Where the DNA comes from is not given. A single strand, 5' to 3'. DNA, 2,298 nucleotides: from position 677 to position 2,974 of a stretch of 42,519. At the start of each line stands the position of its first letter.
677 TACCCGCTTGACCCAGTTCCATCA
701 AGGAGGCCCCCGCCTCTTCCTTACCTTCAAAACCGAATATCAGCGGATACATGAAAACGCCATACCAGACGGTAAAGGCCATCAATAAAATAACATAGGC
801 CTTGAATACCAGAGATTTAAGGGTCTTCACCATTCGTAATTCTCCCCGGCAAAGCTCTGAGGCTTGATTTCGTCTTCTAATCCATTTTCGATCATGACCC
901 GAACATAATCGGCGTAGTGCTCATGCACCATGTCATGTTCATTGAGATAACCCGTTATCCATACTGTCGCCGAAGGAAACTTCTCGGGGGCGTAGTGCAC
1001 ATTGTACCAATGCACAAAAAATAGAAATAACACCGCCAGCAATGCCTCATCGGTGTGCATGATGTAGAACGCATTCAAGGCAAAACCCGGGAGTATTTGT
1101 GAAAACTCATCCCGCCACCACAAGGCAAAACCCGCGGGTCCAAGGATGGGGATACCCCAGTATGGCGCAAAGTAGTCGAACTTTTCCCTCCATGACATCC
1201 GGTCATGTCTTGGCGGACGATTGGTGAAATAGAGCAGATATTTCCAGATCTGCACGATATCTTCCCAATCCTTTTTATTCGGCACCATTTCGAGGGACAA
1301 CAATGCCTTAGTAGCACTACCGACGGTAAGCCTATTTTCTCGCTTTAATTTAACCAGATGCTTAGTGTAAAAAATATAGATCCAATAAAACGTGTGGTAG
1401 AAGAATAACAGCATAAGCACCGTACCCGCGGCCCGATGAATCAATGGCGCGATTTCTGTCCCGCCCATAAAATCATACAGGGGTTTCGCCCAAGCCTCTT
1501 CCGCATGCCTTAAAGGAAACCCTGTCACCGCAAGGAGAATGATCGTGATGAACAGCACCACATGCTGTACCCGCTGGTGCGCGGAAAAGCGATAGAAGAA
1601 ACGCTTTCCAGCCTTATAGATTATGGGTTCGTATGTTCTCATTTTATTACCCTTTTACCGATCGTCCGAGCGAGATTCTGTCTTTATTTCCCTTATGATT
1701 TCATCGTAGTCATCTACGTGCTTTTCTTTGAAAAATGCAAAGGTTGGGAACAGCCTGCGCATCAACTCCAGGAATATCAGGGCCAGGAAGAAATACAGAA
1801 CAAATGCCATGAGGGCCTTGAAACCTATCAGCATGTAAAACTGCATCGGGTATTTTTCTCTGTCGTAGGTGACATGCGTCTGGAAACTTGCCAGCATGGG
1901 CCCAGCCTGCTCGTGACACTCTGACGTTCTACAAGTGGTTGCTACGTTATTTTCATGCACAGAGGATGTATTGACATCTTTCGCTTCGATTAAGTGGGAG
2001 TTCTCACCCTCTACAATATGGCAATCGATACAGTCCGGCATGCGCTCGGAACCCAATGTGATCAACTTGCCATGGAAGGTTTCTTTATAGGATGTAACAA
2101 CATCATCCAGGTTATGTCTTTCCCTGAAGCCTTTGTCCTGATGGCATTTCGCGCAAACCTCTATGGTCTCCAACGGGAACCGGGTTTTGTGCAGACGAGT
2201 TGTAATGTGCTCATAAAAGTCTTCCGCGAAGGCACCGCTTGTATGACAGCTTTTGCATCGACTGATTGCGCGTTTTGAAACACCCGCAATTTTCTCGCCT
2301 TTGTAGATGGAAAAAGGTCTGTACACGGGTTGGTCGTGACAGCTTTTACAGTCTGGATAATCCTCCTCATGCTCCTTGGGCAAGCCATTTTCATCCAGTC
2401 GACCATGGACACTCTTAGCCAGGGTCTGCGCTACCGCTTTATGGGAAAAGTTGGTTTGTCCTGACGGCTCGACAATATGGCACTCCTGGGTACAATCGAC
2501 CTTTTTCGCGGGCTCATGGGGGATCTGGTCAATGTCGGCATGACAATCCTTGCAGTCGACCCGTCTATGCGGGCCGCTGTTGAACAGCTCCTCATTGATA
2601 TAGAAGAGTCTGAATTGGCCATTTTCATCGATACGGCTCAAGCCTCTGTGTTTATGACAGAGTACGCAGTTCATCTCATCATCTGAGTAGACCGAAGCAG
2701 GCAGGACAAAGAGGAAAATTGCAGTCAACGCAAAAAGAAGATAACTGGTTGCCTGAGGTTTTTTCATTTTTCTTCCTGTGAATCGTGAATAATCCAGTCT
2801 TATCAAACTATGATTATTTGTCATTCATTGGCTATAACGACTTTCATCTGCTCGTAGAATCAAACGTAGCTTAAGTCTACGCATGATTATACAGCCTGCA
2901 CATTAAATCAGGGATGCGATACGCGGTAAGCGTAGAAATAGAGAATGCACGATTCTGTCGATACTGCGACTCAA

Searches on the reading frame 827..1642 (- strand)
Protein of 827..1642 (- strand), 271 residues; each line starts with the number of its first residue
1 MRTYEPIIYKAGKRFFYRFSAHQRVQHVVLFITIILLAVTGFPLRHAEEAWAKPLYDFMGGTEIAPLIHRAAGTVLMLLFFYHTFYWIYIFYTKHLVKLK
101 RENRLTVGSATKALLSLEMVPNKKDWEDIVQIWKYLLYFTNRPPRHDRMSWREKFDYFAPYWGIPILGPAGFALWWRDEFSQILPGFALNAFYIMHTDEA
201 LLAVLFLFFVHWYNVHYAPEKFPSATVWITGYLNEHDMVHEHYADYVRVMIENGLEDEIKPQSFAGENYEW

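Call 62: find_encoding_contigs(protein=window:827-1642:-, flank=10000, max_places=6)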
Protein window:827-1642:- (271 aa): 6 contigs read that carry it; 5 places shown.
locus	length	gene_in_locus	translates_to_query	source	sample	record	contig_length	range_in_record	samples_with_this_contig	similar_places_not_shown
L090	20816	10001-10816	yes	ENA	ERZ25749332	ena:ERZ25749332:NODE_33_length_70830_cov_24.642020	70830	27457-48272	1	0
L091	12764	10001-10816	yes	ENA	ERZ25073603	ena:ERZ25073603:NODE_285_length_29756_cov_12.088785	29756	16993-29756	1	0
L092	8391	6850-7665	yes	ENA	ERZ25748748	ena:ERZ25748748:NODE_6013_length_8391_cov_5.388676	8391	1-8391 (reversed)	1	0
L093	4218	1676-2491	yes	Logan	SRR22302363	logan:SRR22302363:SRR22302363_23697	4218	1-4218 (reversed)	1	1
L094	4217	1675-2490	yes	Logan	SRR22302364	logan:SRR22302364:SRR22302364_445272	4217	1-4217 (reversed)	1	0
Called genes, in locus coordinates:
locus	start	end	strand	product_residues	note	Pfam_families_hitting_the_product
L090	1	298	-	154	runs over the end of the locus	-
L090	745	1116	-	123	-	-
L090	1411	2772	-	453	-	PF14793:DUF4478, PF03641:Lysine_decarbox, PF11892:PpnN_C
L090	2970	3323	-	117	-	-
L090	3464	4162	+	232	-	PF00005:ABC_tran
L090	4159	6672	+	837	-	PF12704:MacB_PCD, PF02687:FtsX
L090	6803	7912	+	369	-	PF07143:AttH, PF17186:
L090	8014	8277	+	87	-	-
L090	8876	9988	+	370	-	PF14522:Cytochrome_C7 (faint)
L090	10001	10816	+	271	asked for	PF01292:Ni_hydr_CYTB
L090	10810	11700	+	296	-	PF14522:Cytochrome_C7 (faint)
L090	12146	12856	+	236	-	PF21155:VpsT-like_REC, PF00196:GerE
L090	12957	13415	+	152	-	PF10627:CsgE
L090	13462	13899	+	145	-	PF10614:CsgF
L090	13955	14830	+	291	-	PF03783:CsgG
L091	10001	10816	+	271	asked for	PF01292:Ni_hydr_CYTB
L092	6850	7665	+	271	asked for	PF01292:Ni_hydr_CYTB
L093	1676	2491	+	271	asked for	PF01292:Ni_hydr_CYTB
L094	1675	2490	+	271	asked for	PF01292:Ni_hydr_CYTB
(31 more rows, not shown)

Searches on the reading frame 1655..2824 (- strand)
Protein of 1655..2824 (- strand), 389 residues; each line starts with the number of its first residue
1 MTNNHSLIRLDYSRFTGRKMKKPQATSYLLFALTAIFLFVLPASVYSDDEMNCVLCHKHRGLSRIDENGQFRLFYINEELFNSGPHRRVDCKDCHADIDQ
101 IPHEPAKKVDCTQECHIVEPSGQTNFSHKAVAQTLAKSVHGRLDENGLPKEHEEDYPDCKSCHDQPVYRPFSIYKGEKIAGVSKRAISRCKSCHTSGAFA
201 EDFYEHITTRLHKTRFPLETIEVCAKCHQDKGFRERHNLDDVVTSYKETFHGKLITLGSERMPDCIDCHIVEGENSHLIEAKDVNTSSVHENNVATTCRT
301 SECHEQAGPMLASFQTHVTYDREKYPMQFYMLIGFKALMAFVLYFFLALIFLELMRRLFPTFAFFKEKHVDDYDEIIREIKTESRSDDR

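Call 61: find_encoding_contigs(protein=window:1655-2824:-, flank=10000, max_places=6)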
Protein window:1655-2824:- (389 aa): no gene with exactly this product is on record in the collection.
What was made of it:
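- Tried and rejected: One contig look-up failed because the ORF start I guessed is not the called gene (call 61).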
